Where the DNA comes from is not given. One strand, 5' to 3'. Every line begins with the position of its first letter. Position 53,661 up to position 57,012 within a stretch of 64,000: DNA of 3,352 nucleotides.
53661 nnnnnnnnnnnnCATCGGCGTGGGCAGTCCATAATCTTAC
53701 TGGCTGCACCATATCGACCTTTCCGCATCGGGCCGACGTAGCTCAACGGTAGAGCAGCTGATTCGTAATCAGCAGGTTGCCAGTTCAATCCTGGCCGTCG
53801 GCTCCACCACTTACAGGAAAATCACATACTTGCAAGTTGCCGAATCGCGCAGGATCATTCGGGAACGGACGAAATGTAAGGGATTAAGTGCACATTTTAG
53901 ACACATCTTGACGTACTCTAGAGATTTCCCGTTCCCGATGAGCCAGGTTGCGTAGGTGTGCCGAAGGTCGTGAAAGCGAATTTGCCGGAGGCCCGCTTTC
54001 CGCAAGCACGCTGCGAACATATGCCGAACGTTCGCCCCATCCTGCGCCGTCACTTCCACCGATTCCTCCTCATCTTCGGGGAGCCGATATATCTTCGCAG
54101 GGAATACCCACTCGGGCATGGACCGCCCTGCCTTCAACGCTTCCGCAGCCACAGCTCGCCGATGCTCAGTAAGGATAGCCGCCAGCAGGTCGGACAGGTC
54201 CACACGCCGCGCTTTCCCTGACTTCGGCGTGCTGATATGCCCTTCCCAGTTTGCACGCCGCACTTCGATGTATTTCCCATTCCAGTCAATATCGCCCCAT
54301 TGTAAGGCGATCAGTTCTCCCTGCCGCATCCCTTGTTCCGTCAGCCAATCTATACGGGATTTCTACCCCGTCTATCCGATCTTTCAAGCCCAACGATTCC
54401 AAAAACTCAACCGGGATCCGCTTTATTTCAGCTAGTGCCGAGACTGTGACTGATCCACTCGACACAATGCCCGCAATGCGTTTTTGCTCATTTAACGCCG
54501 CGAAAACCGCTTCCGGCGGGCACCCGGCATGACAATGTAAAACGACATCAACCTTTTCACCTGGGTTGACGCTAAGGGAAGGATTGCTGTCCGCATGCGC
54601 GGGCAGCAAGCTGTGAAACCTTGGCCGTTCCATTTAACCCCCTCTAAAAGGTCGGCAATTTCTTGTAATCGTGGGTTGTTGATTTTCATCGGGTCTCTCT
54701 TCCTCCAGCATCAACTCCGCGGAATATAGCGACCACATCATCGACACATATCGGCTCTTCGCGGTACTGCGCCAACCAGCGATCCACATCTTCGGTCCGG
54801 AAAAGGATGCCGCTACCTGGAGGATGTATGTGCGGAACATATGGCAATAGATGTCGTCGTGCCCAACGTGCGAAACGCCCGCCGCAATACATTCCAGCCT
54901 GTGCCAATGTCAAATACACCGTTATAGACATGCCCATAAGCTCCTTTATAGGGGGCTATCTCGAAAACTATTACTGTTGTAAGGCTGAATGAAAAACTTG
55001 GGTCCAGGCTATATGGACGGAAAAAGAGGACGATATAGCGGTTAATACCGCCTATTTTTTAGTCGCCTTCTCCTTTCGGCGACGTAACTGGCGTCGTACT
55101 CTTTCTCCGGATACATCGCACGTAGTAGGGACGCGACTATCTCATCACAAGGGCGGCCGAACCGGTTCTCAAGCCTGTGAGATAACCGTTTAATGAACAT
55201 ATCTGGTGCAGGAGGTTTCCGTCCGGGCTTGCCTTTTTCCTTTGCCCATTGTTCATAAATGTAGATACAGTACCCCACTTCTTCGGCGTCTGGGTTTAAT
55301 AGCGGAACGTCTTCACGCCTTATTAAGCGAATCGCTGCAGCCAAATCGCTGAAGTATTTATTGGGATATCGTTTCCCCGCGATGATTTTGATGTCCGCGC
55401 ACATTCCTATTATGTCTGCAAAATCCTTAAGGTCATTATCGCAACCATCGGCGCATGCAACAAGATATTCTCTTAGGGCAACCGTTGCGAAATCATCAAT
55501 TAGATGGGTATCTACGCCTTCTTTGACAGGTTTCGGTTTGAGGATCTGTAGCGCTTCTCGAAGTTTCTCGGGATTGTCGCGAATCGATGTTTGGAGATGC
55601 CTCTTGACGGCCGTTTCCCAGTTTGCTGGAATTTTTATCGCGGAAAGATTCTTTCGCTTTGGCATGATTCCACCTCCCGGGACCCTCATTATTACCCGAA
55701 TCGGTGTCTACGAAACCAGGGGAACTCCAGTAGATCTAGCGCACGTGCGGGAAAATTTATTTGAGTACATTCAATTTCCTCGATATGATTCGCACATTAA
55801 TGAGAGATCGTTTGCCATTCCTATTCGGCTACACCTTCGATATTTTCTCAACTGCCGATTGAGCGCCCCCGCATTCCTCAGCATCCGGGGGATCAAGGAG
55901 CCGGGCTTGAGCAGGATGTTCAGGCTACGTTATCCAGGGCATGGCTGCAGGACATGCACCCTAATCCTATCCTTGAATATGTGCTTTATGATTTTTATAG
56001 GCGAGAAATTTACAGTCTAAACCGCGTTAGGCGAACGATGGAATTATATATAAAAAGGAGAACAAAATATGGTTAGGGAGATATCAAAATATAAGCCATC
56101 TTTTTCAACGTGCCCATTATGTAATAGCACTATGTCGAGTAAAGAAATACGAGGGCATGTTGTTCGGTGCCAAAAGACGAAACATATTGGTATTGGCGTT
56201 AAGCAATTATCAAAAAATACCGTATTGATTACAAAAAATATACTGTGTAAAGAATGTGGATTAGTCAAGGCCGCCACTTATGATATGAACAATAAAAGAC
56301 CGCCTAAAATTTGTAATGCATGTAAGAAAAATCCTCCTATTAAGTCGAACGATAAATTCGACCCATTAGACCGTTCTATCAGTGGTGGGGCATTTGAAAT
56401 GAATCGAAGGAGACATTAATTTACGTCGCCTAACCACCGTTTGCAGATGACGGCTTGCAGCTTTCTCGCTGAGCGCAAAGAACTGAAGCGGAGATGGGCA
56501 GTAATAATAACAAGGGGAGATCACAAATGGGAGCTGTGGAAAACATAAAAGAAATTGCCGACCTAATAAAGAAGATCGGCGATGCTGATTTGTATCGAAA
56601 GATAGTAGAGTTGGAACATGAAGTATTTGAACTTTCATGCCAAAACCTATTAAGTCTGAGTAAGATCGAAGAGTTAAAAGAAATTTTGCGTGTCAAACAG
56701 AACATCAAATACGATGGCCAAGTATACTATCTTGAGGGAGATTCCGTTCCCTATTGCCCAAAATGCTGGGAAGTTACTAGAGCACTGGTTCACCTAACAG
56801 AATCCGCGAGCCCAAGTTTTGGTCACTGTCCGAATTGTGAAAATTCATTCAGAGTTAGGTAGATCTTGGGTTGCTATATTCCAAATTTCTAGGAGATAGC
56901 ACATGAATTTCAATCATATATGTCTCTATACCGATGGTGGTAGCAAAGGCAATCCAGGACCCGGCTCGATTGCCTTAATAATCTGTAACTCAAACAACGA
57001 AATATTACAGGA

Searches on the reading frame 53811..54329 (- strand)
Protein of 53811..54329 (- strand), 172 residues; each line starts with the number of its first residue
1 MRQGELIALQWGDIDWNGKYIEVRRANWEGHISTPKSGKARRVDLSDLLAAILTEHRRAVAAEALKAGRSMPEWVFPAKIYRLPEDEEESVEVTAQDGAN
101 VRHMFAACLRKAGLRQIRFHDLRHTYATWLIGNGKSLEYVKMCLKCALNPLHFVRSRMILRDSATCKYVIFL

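Call 8: search_protein_families(library=pfam, proteins=[window:53811-54329:-], max_evalue=0.1)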
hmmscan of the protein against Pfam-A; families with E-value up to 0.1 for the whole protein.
window:53811-54329:- (172 aa): 1 family
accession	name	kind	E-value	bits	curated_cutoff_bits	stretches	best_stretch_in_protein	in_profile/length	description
PF00589.27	Phage_integrase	-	1.3e-15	58.1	27.1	1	1-144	36-154/172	Phage integrase family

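Call 92: search_protein_families(library=ncbifam, proteins=[window:53811-54329:-], max_evalue=0.01)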
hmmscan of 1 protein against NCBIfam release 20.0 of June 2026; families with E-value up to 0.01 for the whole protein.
window:53811-54329:- (172 aa): 5 families
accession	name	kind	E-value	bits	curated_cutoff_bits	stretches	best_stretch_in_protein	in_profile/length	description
NF040815.2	recomb_XerA_Arch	equivalog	2.7e-09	37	220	1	100-144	195-240/263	site-specific tyrosine recombinase/integron integrase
TIGR02224.1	recomb_XerC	equivalog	7.8e-05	22.2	335.15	1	2-142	143-261/295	tyrosine recombinase XerC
TIGR02225.1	recomb_XerD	equivalog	0.00012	21.6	329.6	1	2-144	139-260/290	site-specific tyrosine recombinase XerD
TIGR02249.1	integrase_gron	subfamily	0.00081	18.8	265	0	74-141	216-283/315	integron integrase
NF001399.0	PRK00283.1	subfamily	0.0013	18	279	1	34-144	171-269/300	tyrosine recombinase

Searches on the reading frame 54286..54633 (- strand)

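Call 8: search_protein_families(library=pfam, proteins=[window:54286-54633:-], max_evalue=0.1)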
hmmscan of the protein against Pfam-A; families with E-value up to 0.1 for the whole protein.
window:54286-54633:- (115 aa): 0 families

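Call 10: search_protein_families(library=ncbifam, proteins=[window:54286-54633:-], max_evalue=0.1)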
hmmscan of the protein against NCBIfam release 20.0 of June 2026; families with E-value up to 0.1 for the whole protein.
window:54286-54633:- (115 aa): 1 family
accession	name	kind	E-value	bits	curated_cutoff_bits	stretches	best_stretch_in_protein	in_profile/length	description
TIGR04469.1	CGA_synth_rel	equivalog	0.099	12.2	150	1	53-95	201-235/297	CGA synthase-related protein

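Call 11: search_protein_families(library=phrogs, proteins=[window:54286-54633:-], max_evalue=0.01)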
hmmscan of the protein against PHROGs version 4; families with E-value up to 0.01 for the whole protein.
window:54286-54633:- (115 aa): 1 family
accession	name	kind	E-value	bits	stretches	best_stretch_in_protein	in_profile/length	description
phrog_6088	-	DNA, RNA and nucleotide metabolism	3.2e-07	30.2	1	11-52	27-68/772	DNA primase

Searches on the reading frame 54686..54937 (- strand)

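Call 10: search_protein_families(library=ncbifam, proteins=[window:54686-54937:-], max_evalue=0.1)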
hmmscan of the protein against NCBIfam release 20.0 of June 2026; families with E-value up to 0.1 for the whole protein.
window:54686-54937:- (83 aa): 1 family
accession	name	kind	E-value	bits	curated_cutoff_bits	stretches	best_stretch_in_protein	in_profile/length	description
TIGR01764.1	excise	domain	0.066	13.6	28.8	0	37-57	30-49/49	excisionase family DNA-binding protein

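Call 11: search_protein_families(library=phrogs, proteins=[window:54686-54937:-], max_evalue=0.01)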
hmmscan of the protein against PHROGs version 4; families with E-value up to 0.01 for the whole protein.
window:54686-54937:- (83 aa): 1 family
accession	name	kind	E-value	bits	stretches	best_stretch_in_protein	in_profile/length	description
phrog_66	-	integration and excision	0.0097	16.6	1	23-61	111-146/412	excisionase and transcriptional regulator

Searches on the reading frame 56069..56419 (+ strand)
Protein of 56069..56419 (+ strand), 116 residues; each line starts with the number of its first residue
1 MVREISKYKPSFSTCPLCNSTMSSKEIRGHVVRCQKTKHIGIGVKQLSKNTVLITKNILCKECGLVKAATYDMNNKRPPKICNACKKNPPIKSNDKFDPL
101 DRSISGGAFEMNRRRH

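Call 7: search_protein_families(library=padloc, proteins=[window:56069-56419:+], max_evalue=0.1)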
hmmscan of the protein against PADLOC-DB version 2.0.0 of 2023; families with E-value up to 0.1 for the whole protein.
window:56069-56419:+ (116 aa): 1 family
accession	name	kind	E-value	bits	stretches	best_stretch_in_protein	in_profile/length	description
PDLC03207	mREase_II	-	0.0049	14.3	1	53-110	27-82/256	Type II methyl-directed restriction enzyme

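Call 8: search_protein_families(library=pfam, proteins=[window:56069-56419:+], max_evalue=0.1)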
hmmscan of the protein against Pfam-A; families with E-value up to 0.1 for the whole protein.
window:56069-56419:+ (116 aa): 6 families
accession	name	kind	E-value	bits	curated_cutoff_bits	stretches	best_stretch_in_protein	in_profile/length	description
PF06044.18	DpnI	-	0.00013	22.1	26.7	1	54-111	28-84/183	Dam-replacing family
PF09723.15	Zn_ribbon_8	-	0.0034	17.8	34.4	0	60-87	8-34/41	Zinc ribbon domain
PF20726.3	Nairovirus_Gn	-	0.0042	16.6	26.5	1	3-39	229-265/322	Nairovirus, structural glycoprotein Gn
PF03604.18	Zn_ribbon_RPAB4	-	0.04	14.1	24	0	57-64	17-24/32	DNA directed RNA polymerase, 7 kDa subunit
PF14901.11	Jiv90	-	0.045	14.4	27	1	56-96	3-43/90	Cleavage inducing molecular chaperone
PF14354.12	Lar_restr_allev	-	0.085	13.6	28.6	0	14-68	5-39/58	Restriction alleviation protein Lar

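Call 10: search_protein_families(library=ncbifam, proteins=[window:56069-56419:+], max_evalue=0.1)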
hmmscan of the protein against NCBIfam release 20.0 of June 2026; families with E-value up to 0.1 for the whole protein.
window:56069-56419:+ (116 aa): 1 family
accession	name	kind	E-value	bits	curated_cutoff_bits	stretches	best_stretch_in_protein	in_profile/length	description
TIGR02605.1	CxxC_CxxC_SSSS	subfamily_domain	0.011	15.7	31.3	0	60-88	8-35/52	FmdB family zinc ribbon protein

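Call 11: search_protein_families(library=phrogs, proteins=[window:56069-56419:+], max_evalue=0.01)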
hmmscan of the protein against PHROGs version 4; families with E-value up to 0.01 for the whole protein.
window:56069-56419:+ (116 aa): 1 family
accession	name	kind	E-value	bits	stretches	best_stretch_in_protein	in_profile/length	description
phrog_13972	-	DNA, RNA and nucleotide metabolism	0.0074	17.4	0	13-38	40-67/75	DNA ligase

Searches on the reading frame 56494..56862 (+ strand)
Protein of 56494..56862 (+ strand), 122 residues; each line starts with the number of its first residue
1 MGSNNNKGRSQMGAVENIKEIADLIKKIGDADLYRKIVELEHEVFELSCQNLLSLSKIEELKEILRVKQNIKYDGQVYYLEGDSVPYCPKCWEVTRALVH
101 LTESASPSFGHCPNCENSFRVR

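Call 7: search_protein_families(library=padloc, proteins=[window:56494-56862:+], max_evalue=0.1)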
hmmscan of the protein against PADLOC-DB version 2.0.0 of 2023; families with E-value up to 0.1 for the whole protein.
window:56494-56862:+ (122 aa): 0 families

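Call 8: search_protein_families(library=pfam, proteins=[window:56494-56862:+], max_evalue=0.1)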
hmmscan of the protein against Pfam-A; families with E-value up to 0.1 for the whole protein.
window:56494-56862:+ (122 aa): 3 families
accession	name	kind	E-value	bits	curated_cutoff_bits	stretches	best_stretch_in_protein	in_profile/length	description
PF08958.15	DUF1871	-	0.0013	19.5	22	0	19-70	21-73/77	Domain of unknown function (DUF1871)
PF00831.28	Ribosomal_L29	-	0.047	14.1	24.5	0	25-71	3-47/57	Ribosomal L29 protein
PF11793.14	FANCL_C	-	0.093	13.5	27.3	0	96-120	41-65/69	FANCL C-terminal domain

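Call 10: search_protein_families(library=ncbifam, proteins=[window:56494-56862:+], max_evalue=0.1)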
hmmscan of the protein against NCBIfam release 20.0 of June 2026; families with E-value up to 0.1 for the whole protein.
window:56494-56862:+ (122 aa): 0 families

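Call 11: search_protein_families(library=phrogs, proteins=[window:56494-56862:+], max_evalue=0.01)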
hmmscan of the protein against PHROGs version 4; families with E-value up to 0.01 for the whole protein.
window:56494-56862:+ (122 aa): 2 families
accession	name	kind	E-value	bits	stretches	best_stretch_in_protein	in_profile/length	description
phrog_1244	-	unknown function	0.00016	22.1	0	31-121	43-145/157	-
phrog_9028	-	unknown function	0.0034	18.6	1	31-91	14-75/104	-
